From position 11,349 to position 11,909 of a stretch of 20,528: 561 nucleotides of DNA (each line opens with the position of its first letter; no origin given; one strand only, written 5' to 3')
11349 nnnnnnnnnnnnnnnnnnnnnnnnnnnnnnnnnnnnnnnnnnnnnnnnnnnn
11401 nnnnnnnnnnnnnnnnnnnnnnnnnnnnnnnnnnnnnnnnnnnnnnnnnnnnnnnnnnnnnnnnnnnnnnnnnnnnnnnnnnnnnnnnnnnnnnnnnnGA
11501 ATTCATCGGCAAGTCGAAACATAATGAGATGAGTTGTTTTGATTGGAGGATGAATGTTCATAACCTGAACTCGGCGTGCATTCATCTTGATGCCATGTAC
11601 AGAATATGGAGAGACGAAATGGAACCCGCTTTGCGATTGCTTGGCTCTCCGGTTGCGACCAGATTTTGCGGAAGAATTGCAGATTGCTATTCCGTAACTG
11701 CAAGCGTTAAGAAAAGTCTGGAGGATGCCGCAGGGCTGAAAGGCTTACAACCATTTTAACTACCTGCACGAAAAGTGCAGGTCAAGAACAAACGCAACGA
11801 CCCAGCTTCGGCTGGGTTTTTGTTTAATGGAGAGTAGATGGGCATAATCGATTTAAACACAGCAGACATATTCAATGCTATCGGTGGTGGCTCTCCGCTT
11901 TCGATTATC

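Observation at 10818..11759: Antirepressor carried by an element that cannot form a virion alone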

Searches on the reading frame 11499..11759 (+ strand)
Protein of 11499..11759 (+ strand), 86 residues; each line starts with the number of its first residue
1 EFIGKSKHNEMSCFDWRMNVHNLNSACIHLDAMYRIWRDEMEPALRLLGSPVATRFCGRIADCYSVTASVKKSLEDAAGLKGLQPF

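Call 50: find_homologous_proteins(query=window:11499-11759:+, max_evalue=0.001)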
Query window:11499-11759:+ (86 aa): 2 proteins with E <= 0.001 among 3 candidates.
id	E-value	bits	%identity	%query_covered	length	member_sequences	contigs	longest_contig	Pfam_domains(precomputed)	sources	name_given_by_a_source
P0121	1.6e-52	193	100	100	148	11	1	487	-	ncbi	ncbi:hypothetical protein ACN0AZ_005431, partial [Escherichia coli]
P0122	1.2e-49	184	93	100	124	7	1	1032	-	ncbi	ncbi:hypothetical protein ACVRGF_005332, partial [Escherichia coli]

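Call 57: search_protein_representatives(protein=window:11499-11759:+)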
Query: 86 residues. Proteins with E-value up to 0.001 (for the whole library): 15; up to 1e-10: 4; up to 1e-30: 0. The best 15 are listed.
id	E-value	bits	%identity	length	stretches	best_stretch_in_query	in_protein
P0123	1.3e-15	73.5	46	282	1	1-84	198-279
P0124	3.0e-15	72.4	44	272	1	1-84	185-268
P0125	4.7e-15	71.7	42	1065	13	24-56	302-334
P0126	2.7e-11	59.7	26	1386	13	38-75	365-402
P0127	2.9e-07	46.9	41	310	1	10-84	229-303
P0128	9.4e-07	45.2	42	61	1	26-84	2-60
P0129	6.9e-06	42.4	22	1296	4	13-41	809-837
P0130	8.9e-06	42.1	41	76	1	27-80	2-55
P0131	9.1e-06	42.1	35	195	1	14-76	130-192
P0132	1.1e-05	41.9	39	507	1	17-75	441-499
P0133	3.4e-05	40.2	37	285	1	14-84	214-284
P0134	8.0e-05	39.1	37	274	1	14-84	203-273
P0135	8.3e-05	39.0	33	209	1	13-82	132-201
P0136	8.4e-05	39.0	40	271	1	18-75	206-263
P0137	4.6e-04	36.6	32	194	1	17-72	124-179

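Call 58: search_protein_families(library=pfam, proteins=[P0123, P0124, P0127, P0131, P0132, P0133, P0134, P0135, P0136, P0137], max_evalue=0.001)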
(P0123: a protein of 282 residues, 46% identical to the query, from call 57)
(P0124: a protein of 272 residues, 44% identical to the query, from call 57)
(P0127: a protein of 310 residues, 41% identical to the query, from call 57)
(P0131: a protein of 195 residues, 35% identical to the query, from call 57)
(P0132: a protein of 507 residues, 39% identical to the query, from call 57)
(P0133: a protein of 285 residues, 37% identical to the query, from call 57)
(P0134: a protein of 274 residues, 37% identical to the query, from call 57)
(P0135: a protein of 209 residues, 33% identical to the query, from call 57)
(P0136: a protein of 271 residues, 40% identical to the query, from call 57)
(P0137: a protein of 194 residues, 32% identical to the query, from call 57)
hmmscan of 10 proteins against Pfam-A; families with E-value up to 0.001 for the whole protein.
P0123 (282 aa): 1 family
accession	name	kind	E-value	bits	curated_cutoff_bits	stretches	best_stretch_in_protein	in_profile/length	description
PF02498.22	Bro-N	-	2.9e-07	31.5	25.6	1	31-121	5-93/96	BRO family, N-terminal domain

P0124 (272 aa): 1 family
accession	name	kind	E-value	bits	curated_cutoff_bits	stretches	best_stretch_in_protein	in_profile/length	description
PF02498.22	Bro-N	-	2.1e-07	31.9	25.6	1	20-109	7-93/96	BRO family, N-terminal domain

P0127 (310 aa): 1 family
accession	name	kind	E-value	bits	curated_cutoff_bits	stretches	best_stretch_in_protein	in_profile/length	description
PF04383.19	KilA-N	-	1.4e-22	80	23.8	1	8-132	6-105/107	KilA-N domain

P0131 (195 aa): 0 families

P0132 (507 aa): 3 families
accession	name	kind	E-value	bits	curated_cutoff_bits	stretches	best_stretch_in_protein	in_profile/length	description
PF10547.14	P22_AR_N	-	1.1e-41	142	30.7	1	244-355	2-114/115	P22_AR N-terminal domain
PF13392.12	HNH_3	-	4.1e-09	36.4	24.8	1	56-104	3-46/46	HNH endonuclease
PF05551.17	zf-His_Me_endon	-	0.00018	22.2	27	1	76-104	64-92/131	Zinc-binding loop region of homing endonuclease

P0133 (285 aa): 1 family
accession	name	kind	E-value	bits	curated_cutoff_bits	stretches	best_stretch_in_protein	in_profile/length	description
PF09669.15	Phage_pRha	-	2.1e-29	102.4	29.9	1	50-134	1-90/91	Phage regulatory protein Rha (Phage_pRha)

P0134 (274 aa): 1 family
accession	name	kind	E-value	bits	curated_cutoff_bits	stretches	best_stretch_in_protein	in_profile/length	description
PF04383.19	KilA-N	-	2.1e-23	82.6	23.8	1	13-114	5-105/107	KilA-N domain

P0135 (209 aa): 1 family
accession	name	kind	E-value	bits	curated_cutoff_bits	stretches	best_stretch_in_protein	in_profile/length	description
PF10543.14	ORF6N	-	4.4e-17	62.6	27.8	1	12-98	3-86/86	ORF6N domain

P0136 (271 aa): 1 family
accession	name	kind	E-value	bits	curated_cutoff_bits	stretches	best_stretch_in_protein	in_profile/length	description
PF04383.19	KilA-N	-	4.1e-23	81.7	23.8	1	7-115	5-106/107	KilA-N domain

P0137 (194 aa): 1 family
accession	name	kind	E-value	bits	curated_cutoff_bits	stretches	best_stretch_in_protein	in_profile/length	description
PF09669.15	Phage_pRha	-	1.3e-31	109.4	29.9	1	24-108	1-90/91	Phage regulatory protein Rha (Phage_pRha)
